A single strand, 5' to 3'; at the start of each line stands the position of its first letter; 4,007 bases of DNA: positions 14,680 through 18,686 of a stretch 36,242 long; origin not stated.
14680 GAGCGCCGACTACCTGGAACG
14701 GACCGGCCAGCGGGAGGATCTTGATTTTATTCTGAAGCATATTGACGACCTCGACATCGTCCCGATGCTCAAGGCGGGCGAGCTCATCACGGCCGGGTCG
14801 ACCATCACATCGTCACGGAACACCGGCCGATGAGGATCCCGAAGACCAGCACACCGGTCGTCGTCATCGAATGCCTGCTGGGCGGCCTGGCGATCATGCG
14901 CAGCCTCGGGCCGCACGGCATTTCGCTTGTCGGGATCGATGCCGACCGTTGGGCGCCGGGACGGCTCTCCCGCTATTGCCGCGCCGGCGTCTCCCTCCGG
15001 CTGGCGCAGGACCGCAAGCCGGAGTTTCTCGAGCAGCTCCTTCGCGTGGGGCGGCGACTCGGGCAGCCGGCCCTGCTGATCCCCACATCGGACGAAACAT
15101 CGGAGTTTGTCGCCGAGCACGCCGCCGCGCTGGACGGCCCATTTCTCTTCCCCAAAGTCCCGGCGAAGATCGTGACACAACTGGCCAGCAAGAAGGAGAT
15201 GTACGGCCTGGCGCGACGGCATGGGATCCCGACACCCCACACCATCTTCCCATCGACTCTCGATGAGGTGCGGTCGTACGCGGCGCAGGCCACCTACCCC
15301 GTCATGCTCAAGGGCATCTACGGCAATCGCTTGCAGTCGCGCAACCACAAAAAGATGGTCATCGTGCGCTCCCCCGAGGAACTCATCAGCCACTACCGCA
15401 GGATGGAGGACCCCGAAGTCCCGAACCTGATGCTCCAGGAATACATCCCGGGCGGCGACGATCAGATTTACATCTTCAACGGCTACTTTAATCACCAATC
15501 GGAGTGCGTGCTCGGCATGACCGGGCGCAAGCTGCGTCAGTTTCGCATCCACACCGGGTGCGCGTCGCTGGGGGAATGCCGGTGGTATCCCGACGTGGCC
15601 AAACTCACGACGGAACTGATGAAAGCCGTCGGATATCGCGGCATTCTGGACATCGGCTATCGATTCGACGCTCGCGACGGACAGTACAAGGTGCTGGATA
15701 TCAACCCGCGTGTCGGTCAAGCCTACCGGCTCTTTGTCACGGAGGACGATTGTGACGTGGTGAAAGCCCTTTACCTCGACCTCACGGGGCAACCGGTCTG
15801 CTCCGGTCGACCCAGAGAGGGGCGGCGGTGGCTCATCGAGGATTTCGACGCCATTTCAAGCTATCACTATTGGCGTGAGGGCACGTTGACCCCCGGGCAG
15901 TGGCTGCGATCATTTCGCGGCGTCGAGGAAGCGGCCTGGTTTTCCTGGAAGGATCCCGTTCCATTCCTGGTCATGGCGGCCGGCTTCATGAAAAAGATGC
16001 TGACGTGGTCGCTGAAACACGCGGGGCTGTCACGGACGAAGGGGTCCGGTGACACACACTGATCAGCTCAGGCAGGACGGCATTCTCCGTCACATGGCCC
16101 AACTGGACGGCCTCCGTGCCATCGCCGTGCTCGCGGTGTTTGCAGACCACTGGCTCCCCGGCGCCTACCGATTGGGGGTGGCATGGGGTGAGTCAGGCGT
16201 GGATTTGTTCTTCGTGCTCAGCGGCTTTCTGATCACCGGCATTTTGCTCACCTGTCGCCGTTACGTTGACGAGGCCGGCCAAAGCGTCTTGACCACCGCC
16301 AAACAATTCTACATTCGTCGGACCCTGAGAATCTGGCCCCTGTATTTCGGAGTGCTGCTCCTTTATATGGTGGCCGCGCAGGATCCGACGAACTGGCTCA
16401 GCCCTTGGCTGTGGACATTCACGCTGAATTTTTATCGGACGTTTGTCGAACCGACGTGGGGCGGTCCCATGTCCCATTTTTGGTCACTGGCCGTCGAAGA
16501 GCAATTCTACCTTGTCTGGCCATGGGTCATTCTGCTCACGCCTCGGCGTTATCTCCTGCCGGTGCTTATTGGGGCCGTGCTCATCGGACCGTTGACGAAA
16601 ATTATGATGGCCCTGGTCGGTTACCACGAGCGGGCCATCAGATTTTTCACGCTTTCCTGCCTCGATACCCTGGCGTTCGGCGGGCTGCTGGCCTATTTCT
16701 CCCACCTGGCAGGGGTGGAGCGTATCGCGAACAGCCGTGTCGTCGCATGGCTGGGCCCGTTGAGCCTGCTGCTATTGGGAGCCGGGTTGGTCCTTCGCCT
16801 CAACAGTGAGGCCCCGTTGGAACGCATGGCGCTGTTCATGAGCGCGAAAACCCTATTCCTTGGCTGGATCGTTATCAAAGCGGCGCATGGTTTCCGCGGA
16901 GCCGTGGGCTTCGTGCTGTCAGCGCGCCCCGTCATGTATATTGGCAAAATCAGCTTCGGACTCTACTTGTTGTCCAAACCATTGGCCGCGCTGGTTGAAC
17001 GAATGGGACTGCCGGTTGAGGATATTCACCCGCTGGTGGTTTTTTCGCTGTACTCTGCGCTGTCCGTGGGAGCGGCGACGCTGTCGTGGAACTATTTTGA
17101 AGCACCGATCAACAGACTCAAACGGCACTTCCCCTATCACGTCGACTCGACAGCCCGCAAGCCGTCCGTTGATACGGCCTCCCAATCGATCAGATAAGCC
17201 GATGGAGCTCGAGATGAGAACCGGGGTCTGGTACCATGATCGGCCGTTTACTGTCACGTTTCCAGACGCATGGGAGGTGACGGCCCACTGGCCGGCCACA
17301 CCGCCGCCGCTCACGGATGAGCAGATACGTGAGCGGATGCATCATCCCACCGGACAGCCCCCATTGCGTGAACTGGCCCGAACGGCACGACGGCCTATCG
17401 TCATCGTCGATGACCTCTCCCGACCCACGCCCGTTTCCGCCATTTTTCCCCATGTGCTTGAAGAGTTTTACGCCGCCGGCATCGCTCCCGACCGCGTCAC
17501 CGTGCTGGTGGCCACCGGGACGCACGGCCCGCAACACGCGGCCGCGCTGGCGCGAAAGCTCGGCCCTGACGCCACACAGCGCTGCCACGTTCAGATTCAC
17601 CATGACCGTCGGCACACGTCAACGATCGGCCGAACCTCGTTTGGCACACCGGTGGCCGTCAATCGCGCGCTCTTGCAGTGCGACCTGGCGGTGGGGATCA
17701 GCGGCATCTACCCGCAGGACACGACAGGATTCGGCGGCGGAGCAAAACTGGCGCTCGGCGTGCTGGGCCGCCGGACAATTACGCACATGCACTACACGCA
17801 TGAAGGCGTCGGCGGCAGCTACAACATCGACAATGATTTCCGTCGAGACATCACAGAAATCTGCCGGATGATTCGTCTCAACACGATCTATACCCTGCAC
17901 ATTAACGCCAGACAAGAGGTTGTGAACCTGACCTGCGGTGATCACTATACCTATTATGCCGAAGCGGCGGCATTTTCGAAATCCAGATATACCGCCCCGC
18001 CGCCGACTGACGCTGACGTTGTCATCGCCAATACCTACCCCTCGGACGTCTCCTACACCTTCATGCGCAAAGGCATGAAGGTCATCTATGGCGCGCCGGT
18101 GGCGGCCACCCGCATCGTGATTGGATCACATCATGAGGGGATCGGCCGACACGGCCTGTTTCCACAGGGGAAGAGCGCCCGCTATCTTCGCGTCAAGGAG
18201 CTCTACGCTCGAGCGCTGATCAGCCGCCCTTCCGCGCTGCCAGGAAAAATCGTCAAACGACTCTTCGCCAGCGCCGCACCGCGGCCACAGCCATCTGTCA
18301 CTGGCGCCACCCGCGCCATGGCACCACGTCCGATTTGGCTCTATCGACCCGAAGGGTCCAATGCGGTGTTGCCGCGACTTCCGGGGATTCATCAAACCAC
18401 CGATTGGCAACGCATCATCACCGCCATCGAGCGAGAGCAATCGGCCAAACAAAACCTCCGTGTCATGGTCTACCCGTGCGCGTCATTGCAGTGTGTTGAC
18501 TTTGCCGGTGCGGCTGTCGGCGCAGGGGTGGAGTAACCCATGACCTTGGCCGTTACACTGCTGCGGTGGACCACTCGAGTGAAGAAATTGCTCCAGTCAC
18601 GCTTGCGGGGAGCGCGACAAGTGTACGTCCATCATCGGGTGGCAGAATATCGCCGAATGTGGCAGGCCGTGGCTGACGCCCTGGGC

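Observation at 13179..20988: Sulfolactate-synthesis cassette (ComA/ComB) coupled to a LarA-like enzyme, three ATP-grasp ligases and an acyltransferase inside a Wzx/Wzy EPS operon: candidate undescribed sulfonate/peptide decoration module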

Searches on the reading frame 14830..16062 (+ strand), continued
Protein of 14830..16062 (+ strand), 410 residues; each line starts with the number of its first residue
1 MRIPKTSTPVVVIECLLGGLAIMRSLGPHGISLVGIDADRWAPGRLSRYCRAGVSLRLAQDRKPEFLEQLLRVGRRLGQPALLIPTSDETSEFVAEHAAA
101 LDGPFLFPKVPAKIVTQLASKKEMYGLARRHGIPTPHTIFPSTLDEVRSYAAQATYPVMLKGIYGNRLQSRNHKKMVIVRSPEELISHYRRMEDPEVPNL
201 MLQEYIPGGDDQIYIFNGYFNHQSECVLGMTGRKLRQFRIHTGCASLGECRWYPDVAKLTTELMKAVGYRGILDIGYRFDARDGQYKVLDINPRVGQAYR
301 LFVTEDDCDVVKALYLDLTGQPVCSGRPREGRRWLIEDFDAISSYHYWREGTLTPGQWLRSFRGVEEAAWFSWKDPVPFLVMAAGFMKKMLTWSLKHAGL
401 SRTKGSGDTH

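Call 76: get_annotated_region(hit=H3, flank=10000)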
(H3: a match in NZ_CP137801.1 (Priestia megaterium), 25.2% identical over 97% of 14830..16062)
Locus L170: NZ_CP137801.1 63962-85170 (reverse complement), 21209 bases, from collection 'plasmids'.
description: Priestia megaterium strain Y18-01 plasmid unnamed1, complete sequence
organism: Priestia megaterium (NCBI taxid 1404)
taxonomy: Bacteria; Bacillota; Bacilli; Bacillales; Bacillaceae; Priestia; Priestia megaterium
host: -; source: Bacillus megaterium assembly,Arshan water; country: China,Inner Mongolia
typing (MOB-suite, as given by PLSDB): non-mobilizable; replicon rep_cluster_237
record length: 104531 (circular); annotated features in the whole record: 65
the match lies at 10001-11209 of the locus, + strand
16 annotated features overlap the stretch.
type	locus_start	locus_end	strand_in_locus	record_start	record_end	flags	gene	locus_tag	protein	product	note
CDS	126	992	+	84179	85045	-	-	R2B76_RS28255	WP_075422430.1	sulfite exporter TauE/SafE family protein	GO:0006810 - transport [Evidence IEA]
CDS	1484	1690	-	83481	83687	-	-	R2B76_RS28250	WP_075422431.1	spore coat protein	-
CDS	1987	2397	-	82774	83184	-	-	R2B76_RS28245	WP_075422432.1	GNAT family N-acetyltransferase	-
CDS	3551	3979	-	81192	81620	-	-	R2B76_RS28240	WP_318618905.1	spore coat protein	-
CDS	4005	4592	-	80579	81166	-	-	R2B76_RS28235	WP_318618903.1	spore coat protein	-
CDS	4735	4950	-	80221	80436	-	-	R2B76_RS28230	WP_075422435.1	spore coat protein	-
CDS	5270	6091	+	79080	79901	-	-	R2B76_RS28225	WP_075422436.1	hypothetical protein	-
CDS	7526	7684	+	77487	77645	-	-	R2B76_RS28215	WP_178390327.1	hypothetical protein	-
CDS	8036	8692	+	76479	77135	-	-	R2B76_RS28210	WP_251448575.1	PIG-L deacetylase family protein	-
CDS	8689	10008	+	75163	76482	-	-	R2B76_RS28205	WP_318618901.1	glycosyltransferase family 4 protein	-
CDS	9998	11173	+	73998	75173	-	-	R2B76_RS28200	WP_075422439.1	carbamoyl-phosphate synthase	-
CDS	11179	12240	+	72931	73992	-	-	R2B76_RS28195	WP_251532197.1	ecdysteroid 22-kinase family protein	-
CDS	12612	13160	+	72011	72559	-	-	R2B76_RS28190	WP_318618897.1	hypothetical protein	-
CDS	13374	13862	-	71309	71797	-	-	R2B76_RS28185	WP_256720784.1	exosporium protein D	-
CDS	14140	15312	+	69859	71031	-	-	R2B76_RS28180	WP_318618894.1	S8 family peptidase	GO:0006508 - proteolysis [Evidence IEA]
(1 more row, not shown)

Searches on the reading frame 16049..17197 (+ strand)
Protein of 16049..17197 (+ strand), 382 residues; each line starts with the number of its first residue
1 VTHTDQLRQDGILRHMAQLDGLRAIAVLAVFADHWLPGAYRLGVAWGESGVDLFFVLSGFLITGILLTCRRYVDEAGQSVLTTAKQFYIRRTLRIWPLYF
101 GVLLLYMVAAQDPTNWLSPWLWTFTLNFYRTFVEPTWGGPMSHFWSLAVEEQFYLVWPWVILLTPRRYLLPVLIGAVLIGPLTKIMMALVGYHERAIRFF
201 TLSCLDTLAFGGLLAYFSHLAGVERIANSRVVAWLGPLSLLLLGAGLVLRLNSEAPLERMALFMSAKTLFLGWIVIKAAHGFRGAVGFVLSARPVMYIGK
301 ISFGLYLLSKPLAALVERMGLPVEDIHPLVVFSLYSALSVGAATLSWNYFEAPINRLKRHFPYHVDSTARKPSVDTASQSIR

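Call 3: search_protein_families(library=pfam, proteins=[window:16049-17197:+], max_evalue=0.01)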
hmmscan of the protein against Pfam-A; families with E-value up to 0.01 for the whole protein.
window:16049-17197:+ (382 aa): 1 family
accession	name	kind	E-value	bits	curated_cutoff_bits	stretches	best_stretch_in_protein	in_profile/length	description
PF01757.29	Acyl_transf_3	-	2e-25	90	31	1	17-345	2-323/326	Acyltransferase domain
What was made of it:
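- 16049..17197 (+): Acyl_transf_3 membrane O-acyltransferase. A lineage-specific accessory. PF01757, 90 bits (call 3).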

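Call 4: search_protein_families(library=ncbifam, proteins=[window:16049-17197:+], max_evalue=0.01)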
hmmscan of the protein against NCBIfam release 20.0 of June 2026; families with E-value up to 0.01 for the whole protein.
window:16049-17197:+ (382 aa): 0 families

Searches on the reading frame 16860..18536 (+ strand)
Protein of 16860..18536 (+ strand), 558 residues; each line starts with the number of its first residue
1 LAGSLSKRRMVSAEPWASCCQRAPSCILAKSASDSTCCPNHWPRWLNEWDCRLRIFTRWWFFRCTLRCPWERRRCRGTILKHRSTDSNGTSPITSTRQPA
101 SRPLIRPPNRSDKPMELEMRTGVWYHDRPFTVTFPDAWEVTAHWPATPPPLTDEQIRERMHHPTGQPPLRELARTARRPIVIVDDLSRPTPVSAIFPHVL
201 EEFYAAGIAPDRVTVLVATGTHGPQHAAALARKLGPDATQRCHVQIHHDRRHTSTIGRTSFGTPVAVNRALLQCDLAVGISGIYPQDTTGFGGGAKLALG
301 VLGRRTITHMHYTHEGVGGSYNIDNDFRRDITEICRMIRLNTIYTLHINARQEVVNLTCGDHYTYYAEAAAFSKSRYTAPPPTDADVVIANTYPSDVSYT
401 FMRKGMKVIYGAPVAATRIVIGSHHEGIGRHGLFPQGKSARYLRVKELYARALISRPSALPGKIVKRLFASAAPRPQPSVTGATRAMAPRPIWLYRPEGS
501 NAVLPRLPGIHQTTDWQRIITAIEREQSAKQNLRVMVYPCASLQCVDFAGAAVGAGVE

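Call 3: search_protein_families(library=pfam, proteins=[window:16860-18536:+], max_evalue=0.01)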
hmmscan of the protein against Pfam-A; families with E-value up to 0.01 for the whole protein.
window:16860-18536:+ (558 aa): 2 families
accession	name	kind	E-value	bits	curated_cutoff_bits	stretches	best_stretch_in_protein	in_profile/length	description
PF09861.14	Lar_N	-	1.5e-38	132.5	23.3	1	125-313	1-194/204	Lactate racemase N-terminal domain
PF04015.17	DUF362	-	0.0003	21.4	24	1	200-343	27-160/200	Domain of unknown function (DUF362)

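Call 4: search_protein_families(library=ncbifam, proteins=[window:16860-18536:+], max_evalue=0.01)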
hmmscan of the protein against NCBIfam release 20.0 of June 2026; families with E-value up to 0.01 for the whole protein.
window:16860-18536:+ (558 aa): 5 families
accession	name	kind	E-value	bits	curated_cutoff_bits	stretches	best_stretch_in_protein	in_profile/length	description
NF052593.1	NPN_racem_MAR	equivalog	7.4e-49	166.4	500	1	152-430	34-320/415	nickel-dependent malate racemase, LarAH6 family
NF052595.1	NPN_LarAH5_MAR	equivalog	1.2e-46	159.6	462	1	127-430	7-319/415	nickel-dependent malate racemase, LarAH5 family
NF033504.2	Ni_dep_LarA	equivalog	2.7e-36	125.2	460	1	149-440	33-333/422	nickel-dependent lactate racemase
NF052525.1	NPN_LarAH10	equivalog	2e-35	122.3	540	1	152-400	36-300/426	NPN-dependent 2-hydroxyacid racemase, LarAH10 family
NF052592.1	LarAH_14_15_16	equivalog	2.6e-09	36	740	1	152-326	44-225/520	NPN-dependent hydroxyacid isomerase, LarAH14/15/16 family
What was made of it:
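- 17202..18536 (+): LarA-like putative nickel-pincer-nucleotide (NPN) enzyme of a distinct single-histidine clade. Best NCBIfam hit is malate racemase LarAH6, 166 bits against a 500 cut-off (calls 3, 4).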
